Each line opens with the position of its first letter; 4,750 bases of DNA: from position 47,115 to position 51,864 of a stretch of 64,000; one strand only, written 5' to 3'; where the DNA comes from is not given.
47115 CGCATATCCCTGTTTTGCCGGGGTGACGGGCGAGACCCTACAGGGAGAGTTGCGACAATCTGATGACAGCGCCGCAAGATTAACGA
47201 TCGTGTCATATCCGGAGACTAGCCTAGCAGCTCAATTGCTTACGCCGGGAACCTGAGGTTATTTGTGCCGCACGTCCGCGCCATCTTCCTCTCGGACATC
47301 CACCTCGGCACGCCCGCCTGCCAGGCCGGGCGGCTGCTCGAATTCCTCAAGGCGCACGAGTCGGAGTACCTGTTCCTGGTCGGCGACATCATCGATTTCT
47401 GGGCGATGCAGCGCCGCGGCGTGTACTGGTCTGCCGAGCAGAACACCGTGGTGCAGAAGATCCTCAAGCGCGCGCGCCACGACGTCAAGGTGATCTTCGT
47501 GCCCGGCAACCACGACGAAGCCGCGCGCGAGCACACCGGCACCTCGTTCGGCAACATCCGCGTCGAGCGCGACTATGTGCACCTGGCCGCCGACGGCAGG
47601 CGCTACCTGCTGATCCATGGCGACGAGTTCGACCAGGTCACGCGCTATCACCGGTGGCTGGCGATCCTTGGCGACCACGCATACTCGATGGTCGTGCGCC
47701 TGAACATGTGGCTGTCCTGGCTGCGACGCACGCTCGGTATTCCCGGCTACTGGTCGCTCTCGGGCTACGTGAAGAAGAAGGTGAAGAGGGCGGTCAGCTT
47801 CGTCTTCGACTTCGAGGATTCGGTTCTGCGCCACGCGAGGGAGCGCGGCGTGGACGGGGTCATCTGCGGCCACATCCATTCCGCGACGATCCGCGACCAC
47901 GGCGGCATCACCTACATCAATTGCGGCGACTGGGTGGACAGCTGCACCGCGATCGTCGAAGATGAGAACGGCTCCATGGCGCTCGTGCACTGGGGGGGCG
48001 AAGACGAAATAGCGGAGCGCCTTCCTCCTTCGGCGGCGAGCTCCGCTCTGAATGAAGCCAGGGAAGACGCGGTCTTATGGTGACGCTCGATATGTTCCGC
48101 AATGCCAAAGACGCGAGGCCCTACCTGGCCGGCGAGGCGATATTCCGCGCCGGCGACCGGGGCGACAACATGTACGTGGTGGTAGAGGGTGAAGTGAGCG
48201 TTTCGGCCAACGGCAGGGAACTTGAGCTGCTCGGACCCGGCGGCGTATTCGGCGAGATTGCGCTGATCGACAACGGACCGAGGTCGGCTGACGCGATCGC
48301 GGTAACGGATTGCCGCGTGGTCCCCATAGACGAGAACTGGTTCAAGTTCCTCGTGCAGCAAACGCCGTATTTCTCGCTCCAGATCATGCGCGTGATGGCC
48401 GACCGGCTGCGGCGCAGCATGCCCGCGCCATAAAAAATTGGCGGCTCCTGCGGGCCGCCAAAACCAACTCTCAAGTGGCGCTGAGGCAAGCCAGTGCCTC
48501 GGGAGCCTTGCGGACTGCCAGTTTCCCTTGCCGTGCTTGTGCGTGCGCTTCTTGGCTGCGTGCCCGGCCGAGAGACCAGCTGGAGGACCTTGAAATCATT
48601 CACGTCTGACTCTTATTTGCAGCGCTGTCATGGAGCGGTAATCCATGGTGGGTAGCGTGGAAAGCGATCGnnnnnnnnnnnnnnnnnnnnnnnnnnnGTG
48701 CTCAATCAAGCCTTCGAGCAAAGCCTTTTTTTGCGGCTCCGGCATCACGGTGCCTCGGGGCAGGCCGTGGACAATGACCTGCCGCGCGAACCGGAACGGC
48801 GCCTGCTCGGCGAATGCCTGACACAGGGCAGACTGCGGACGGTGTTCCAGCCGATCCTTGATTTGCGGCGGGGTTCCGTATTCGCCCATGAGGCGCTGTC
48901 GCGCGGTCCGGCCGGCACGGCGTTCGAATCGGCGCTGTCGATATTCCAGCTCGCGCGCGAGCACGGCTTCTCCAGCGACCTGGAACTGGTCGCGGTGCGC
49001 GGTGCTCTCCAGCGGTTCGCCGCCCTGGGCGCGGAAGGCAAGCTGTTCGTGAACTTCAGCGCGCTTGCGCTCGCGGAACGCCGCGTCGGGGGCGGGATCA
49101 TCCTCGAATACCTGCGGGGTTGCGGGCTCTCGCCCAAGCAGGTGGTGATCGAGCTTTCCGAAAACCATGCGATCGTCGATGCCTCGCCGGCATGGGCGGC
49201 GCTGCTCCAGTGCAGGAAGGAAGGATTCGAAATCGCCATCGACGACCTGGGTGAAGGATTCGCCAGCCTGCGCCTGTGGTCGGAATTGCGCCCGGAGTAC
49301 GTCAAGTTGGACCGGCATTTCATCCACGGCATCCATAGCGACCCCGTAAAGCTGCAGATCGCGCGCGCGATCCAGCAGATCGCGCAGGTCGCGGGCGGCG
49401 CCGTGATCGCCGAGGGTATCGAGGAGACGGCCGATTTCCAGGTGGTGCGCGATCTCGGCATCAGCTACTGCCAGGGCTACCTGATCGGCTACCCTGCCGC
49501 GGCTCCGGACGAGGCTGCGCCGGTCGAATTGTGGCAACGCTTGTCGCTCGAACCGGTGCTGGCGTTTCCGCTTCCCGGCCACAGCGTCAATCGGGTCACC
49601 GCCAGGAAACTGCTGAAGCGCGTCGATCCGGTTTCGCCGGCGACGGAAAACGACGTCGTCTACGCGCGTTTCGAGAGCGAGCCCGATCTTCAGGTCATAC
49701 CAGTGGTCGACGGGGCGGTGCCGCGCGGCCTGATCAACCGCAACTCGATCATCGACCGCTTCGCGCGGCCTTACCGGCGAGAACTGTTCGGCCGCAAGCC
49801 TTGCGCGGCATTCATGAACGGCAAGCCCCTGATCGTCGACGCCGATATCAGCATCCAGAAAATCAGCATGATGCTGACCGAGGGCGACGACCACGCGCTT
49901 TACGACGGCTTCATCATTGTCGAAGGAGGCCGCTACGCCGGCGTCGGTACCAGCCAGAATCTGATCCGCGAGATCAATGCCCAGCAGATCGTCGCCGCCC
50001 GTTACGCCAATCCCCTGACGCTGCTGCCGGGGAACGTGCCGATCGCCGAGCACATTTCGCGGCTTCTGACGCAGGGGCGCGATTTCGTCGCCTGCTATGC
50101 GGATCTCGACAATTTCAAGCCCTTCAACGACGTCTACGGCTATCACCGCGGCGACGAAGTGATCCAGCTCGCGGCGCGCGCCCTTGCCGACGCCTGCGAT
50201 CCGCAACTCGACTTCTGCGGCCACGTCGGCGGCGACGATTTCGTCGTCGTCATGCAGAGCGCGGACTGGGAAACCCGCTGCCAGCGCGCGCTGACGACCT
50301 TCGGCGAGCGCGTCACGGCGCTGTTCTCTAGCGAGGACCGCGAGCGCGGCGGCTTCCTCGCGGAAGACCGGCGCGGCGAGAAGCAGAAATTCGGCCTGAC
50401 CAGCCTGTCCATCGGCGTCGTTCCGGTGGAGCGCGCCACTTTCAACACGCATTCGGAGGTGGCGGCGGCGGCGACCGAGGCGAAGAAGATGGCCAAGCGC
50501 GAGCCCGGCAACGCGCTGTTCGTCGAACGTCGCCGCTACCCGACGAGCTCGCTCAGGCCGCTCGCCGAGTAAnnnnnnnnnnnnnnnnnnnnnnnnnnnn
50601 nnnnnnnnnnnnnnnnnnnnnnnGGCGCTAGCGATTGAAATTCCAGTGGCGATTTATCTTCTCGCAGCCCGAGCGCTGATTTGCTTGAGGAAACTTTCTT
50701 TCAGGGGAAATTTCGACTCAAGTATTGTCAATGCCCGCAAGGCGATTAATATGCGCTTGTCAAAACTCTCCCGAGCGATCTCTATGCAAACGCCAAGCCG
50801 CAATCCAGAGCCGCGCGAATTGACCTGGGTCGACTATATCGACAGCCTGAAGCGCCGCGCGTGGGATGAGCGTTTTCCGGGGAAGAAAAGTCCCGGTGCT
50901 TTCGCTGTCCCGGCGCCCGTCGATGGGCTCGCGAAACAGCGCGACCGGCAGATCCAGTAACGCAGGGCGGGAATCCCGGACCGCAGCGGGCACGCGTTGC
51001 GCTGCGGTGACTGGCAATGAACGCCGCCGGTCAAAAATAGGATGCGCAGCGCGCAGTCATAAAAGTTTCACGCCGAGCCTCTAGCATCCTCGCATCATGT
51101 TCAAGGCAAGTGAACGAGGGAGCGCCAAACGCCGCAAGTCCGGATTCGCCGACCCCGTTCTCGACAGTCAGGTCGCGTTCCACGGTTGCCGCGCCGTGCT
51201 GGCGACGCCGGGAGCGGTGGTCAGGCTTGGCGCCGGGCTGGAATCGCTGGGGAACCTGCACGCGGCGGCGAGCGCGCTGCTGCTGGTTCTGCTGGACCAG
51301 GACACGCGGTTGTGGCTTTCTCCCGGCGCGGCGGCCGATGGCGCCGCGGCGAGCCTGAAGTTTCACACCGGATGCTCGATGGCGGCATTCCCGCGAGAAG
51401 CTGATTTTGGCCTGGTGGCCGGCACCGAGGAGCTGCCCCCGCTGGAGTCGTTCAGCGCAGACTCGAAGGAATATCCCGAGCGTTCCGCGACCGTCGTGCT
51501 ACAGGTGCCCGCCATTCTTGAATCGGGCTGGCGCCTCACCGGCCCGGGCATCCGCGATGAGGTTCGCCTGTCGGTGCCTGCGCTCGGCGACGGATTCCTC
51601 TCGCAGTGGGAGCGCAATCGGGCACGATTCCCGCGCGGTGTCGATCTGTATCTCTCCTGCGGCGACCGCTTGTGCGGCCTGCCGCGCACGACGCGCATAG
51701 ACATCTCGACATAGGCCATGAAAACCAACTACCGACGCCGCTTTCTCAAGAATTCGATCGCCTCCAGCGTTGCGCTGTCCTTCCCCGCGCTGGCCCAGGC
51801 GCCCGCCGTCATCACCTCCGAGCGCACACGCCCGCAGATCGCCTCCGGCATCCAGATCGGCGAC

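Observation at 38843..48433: Candidate undescribed Pho-regulated membrane-lipid head-group system (GT4 x2, PAP2, PlcP-like, PSD-like, class-III aminotransferase, PssA-like, two unknown membrane proteins)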

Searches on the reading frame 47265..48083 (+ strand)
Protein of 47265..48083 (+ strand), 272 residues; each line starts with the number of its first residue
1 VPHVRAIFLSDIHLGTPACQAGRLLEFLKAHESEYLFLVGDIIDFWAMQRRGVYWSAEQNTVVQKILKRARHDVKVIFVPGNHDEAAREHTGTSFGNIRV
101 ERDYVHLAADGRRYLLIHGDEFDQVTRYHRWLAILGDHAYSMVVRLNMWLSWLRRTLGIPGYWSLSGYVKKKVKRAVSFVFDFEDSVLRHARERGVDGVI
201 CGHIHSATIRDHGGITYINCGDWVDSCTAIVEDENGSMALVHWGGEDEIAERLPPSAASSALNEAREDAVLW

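Call 4: search_protein_families(library=pfam, proteins=[window:47265-48083:+], max_evalue=0.01)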
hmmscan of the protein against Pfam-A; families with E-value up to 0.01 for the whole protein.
window:47265-48083:+ (272 aa): 2 families
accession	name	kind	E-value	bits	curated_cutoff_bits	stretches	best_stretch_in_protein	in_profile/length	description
PF12850.12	Metallophos_2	-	2.6e-13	50.7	27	2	6-124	3-91/154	Calcineurin-like phosphoesterase superfamily domain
PF00149.33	Metallophos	-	6.1e-13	50.1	21.5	1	5-206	2-190/191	Calcineurin-like phosphoesterase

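Call 6: search_protein_families(library=ncbifam, proteins=[window:47265-48083:+], max_evalue=0.01)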
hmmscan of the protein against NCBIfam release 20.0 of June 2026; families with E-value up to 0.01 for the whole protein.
window:47265-48083:+ (272 aa): 10 families
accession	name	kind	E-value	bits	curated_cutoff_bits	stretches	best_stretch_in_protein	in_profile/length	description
NF003743.0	PRK05340.1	equivalog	6.1e-12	45.2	134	1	5-233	3-230/242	UDP-2,3-diacylglucosamine diphosphatase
TIGR01854.1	lipid_A_lpxH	equivalog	1e-11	44.6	190.35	1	7-236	2-230/231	UDP-2,3-diacylglucosamine diphosphatase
NF003118.0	PRK04036.1-3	equivalog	3.6e-11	42.7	445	1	4-86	226-321/481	DNA-directed DNA polymerase II small subunit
TIGR00040.1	yfcE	subfamily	5.6e-08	33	56.25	0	7-96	4-64/158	YfcE family phosphodiesterase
NF006988.0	PRK09453.1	equivalog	1.4e-06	28.3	117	1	5-124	2-110/183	phosphodiesterase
TIGR04123.1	P_estr_lig_assc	hypoth_equivalog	3.8e-06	26.4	150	0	23-90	55-114/207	ligase-associated DNA damage response endonuclease PdeM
NF003120.0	PRK04036.1-5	equivalog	7.6e-05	21.4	671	0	32-86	328-387/547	DNA-directed DNA polymerase II small subunit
TIGR03729.1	acc_ester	subfamily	0.00044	19.7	148.25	1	8-86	4-74/239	putative phosphoesterase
NF003116.0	PRK04036.1-1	equivalog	0.0052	15.5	425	0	3-85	274-367/530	DNA-directed DNA polymerase II small subunit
NF053861.1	DS8_antiphage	equivalog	0.0054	14.5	790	1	36-85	37-85/994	anti-phage protein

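Call 79: search_dna_similar(query=window:47265-48083:+, collection=plasmids, mode=protein, max_evalue=1e-20, max_rows=25)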
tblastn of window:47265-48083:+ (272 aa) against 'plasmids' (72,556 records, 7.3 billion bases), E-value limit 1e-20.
Records with a match: 31; places in all: 41; records where one place covers at least 80% of the query: 30.
Best place of each record, by identity: <60% 31.
By first word of the organism name: Roseomonas 11; Sinorhizobium 4; Pseudomonas 3; Thioclava 2; Pannonibacter 2; Mitsuaria 1; Candidatus 1; Sphingomonas 1; Shinella 1; Methylobacterium 1; and 4 more.
By predicted mobility (MOB-suite, as given by PLSDB): non-mobilizable 30; conjugative 1.
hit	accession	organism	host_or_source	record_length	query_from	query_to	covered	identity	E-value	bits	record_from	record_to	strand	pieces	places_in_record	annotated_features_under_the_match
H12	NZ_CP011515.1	Mitsuaria sp. 7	Bacterium from forest soil.,forest soil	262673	4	264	96%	51.9%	2e-79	268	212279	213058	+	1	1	UDP-2,3-diacylglucosamine diphosphatase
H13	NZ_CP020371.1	Candidatus Thiodictyon syntrophicum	meromictic lake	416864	5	262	95%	50.4%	8e-77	260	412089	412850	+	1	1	UDP-2,3-diacylglucosamine diphosphatase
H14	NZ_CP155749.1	Sphingomonas parapaucimobilis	Chinese cabbage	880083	5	254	92%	50.8%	5e-77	261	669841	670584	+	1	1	UDP-2,3-diacylglucosamine diphosphatase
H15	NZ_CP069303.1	Shinella sp. PSBB067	monoisolate,Minnesota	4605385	3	269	98%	46.8%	5e-70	240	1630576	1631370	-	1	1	none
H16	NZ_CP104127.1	Sinorhizobium sp. M103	Phaseolus vulgaris,cell ...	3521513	4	258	94%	48.3%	1e-72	248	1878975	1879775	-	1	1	none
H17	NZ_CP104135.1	Sinorhizobium sp. C101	Phaseolus vulgaris,cell ...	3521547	4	258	94%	48.3%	1e-72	248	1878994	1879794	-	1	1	none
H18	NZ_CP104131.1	Sinorhizobium sp. K101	Phaseolus vulgaris,cell ...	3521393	4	258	94%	48.3%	1e-72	248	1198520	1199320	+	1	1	none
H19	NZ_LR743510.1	Methylobacterium bullatum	-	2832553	4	243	88%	51.3%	4e-76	258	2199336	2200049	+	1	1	none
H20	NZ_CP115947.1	Ralstonia solanacearum MolK2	Musa sp.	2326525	5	243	88%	51.0%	1e-72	248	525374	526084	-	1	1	record has no annotation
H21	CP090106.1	Sinorhizobium meliloti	Medicago,Cell culture,Plant nodule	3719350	4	243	88%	50.4%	2e-71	244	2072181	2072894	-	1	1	UDP-2,3-diacylglucosamine diphosphatase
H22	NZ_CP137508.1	Pseudomonas aeruginosa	Homo sapiens,Bacterial culture sample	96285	4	240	87%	51.1%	4e-73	249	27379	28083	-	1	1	UDP-2,3-diacylglucosamine diphosphatase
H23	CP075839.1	Pseudomonas aeruginosa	Homo sapiens,Cell culture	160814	4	240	87%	51.1%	4e-73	249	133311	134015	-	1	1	UDP-2,3-diacylglucosamine diphosphatase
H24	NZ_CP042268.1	Pseudomonas aeruginosa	Homo sapiens,sputum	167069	4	240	87%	51.1%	4e-73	249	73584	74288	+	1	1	UDP-2,3-diacylglucosamine diphosphatase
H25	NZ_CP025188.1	Roseomonas mucosa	Homo sapiens,clinical, human skin, ...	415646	3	261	95%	45.9%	4e-65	226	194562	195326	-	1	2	UDP-2,3-diacylglucosamine diphosphatase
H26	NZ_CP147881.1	Roseomonas mucosa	cell culture,Styx glacier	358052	3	261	95%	45.9%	5e-65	226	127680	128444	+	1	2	UDP-2,3-diacylglucosamine diphosphatase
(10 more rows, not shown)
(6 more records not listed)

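Call 80: get_annotated_region(hit=H22, flank=3000)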
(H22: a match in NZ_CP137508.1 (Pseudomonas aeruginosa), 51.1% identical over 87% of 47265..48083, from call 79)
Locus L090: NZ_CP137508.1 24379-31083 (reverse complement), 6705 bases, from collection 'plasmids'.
description: Pseudomonas aeruginosa strain HPA0698 plasmid pHPA0698-2, complete sequence
organism: Pseudomonas aeruginosa (NCBI taxid 287)
taxonomy: Bacteria; Pseudomonadota; Gammaproteobacteria; Pseudomonadales; Pseudomonadaceae; Pseudomonas; Pseudomonas aeruginosa
host: -; source: Homo sapiens,Bacterial culture sample; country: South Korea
typing (MOB-suite, as given by PLSDB): non-mobilizable
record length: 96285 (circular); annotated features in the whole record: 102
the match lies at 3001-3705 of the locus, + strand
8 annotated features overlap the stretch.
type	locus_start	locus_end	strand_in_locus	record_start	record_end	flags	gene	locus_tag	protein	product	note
CDS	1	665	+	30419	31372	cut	-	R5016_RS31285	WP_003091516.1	LysR family transcriptional regulator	-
CDS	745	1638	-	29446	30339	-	-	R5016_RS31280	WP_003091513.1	DMT family transporter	GO:0055085 - transmembrane transport [Evidence IEA]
CDS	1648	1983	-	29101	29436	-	-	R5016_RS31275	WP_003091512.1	tRNA-binding protein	-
CDS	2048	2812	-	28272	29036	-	-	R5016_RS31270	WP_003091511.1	helix-turn-helix domain-containing protein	GO:0006355 - regulation of DNA-templated transcription [Evidence IEA]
CDS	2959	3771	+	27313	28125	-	-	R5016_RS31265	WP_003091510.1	UDP-2,3-diacylglucosamine diphosphatase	-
CDS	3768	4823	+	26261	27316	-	-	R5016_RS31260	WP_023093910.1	glycosyltransferase family 1 protein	-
CDS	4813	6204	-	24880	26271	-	-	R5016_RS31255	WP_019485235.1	adenylate/guanylate cyclase domain-containing protein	GO:0009190 - cyclic nucleotide biosynthetic process [Evidence IEA]; GO:0035556 - intracellular signal transduction ...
CDS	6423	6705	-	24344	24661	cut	-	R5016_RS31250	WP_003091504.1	Mpo1-like protein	-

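Call 81: get_annotated_region(hit=H21, flank=3000)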
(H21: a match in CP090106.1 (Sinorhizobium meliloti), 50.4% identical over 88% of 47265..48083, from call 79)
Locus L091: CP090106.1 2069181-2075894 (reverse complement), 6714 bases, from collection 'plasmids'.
description: Sinorhizobium meliloti strain Ak57 plasmid pSymB, complete sequence
organism: Sinorhizobium meliloti (NCBI taxid 382)
taxonomy: Bacteria; Pseudomonadota; Alphaproteobacteria; Hyphomicrobiales; Rhizobiaceae; Sinorhizobium; Sinorhizobium meliloti
host: -; source: Medicago,Cell culture,Plant nodule; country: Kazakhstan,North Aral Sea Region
typing (MOB-suite, as given by PLSDB): non-mobilizable
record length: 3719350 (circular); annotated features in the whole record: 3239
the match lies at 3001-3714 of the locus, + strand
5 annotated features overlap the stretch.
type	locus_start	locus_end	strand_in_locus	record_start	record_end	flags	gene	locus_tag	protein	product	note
CDS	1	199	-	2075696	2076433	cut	-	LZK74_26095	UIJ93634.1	LuxR C-terminal-related transcriptional regulator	-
CDS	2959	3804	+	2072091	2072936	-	-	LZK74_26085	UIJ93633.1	UDP-2,3-diacylglucosamine diphosphatase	-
CDS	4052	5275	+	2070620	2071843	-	-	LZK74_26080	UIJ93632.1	MFS transporter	-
CDS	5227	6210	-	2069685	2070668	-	-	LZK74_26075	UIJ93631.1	dipeptide epimerase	-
CDS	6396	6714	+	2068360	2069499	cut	-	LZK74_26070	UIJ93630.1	ABC transporter permease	-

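Call 82: get_annotated_region(hit=H14, flank=5000)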
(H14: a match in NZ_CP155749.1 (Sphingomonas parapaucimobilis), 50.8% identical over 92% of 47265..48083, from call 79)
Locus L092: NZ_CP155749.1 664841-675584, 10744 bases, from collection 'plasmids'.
description: Sphingomonas parapaucimobilis strain YK209 plasmid unnamed1, complete sequence
organism: Sphingomonas parapaucimobilis (NCBI taxid 28213)
taxonomy: Bacteria; Pseudomonadota; Alphaproteobacteria; Sphingomonadales; Sphingomonadaceae; Sphingomonas; Sphingomonas parapaucimobilis
host: -; source: Chinese cabbage; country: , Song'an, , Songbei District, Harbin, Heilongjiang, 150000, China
typing (MOB-suite, as given by PLSDB): non-mobilizable
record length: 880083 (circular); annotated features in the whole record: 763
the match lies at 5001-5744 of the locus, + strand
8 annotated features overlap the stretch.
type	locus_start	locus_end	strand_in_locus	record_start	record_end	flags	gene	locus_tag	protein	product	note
CDS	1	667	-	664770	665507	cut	-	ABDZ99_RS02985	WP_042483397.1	GntR family transcriptional regulator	-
CDS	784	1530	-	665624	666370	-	-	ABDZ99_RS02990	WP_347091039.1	copper homeostasis protein CutC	GO:0055070 - copper ion homeostasis [Evidence IEA]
CDS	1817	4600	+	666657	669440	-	-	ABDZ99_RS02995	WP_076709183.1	TonB-dependent receptor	GO:0006810 - transport [Evidence IEA]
CDS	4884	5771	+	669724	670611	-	-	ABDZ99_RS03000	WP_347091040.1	UDP-2,3-diacylglucosamine diphosphatase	-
CDS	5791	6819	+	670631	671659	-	-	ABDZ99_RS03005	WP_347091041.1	glycosyltransferase family 1 protein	-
CDS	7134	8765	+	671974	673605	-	-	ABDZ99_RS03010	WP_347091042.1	Na+/H+ antiporter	GO:1902600 - proton transmembrane transport [Evidence IEA]; GO:0006885 - regulation of pH [Evidence IEA]; GO:0006814 - ...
CDS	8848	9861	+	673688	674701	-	-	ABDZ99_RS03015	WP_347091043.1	DUF3667 domain-containing protein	-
CDS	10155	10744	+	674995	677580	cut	-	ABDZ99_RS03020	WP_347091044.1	glycoside hydrolase family 2 protein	-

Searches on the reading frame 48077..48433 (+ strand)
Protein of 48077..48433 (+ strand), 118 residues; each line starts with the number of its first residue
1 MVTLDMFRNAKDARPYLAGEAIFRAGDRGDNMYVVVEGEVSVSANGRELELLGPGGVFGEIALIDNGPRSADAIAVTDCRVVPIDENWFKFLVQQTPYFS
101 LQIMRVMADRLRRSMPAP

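Call 4: search_protein_families(library=pfam, proteins=[window:48077-48433:+], max_evalue=0.01)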
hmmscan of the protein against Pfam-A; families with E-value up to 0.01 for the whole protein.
window:48077-48433:+ (118 aa): 1 family
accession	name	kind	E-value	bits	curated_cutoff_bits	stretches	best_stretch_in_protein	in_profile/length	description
PF00027.35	cNMP_binding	-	2.5e-23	82.3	27.5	1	14-95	2-88/89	Cyclic nucleotide-binding domain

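Call 6: search_protein_families(library=ncbifam, proteins=[window:48077-48433:+], max_evalue=0.01)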
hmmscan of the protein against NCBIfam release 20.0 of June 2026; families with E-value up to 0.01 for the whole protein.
window:48077-48433:+ (118 aa): 9 families
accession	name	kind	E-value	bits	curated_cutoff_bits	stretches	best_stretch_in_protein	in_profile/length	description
NF008732.0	PRK11753.1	equivalog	6.2e-12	45.4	266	1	3-114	15-132/214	cAMP-activated global transcriptional regulator CRP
NF058543.1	ActPatMycb56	equivalog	3.8e-07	29.3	460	1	17-111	25-122/317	acetyltransferase Pat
NF041163.2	encap_f2b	equivalog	1.2e-06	27.9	400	1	11-109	95-199/450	family 2B encapsulin nanocompartment shell protein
NF010499.0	PRK13918.1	equivalog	1e-05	25.1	274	1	6-85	7-89/205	CRP/FNR family transcriptional regulator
TIGR03896.1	cyc_nuc_ocin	subfamily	1.5e-05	24.5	161.05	1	17-111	167-266/317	bacteriocin-type transport-associated protein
NF006901.0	PRK09392.1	equivalog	0.00017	21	211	1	21-113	40-136/236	transcriptional activator FtrB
NF052518.1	TransRegLdrP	equivalog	0.00062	19.8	300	1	20-86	8-78/195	transcriptional regulator LdrP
NF045989.1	TransRegFnrLRhodb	equivalog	0.0092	15.2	300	0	5-111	30-138/245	transcriptional regulator FnrL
NF050806.1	TransRegFixKCaul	equivalog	0.0094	15.2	300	0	13-114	25-128/215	transcriptional regulator FixK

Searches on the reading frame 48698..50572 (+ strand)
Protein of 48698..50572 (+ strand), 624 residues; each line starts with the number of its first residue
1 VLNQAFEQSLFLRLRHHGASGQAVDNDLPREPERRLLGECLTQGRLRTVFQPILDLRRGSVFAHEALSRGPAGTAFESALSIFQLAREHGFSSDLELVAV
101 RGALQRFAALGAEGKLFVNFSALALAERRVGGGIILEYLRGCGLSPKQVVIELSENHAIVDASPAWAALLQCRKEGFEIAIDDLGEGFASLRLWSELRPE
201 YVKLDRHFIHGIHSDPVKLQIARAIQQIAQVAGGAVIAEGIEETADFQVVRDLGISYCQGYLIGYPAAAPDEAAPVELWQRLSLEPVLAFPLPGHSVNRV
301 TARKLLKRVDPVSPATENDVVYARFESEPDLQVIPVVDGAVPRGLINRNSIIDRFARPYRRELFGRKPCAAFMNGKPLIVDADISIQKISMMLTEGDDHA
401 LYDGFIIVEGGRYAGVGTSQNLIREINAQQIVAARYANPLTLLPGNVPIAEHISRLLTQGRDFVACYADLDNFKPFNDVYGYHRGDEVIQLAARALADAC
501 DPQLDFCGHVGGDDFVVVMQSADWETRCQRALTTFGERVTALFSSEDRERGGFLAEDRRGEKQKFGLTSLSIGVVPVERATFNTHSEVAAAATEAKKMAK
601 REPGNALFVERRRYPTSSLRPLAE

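Call 4: search_protein_families(library=pfam, proteins=[window:48698-50572:+], max_evalue=0.01)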
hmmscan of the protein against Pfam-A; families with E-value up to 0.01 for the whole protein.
window:48698-50572:+ (624 aa): 3 families
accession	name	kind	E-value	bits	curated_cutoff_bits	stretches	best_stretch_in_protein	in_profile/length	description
PF00563.25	EAL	-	6.5e-46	157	31.3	1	41-265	8-235/236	EAL domain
PF00990.26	GGDEF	-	2.6e-13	50.5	23.8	1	449-533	15-108/161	Diguanylate cyclase, GGDEF domain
PF00571.33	CBS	-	0.0045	17.8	24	0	371-426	3-55/57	CBS domain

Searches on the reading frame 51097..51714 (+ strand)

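Call 4: search_protein_families(library=pfam, proteins=[window:51097-51714:+], max_evalue=0.01)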
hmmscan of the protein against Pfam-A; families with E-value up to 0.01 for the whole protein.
window:51097-51714:+ (205 aa): 1 family
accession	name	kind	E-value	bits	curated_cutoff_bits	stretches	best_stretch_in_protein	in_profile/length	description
PF05845.17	PhnH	-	4.6e-52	176.9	25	1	16-201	2-187/188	Bacterial phosphonate metabolism protein (PhnH)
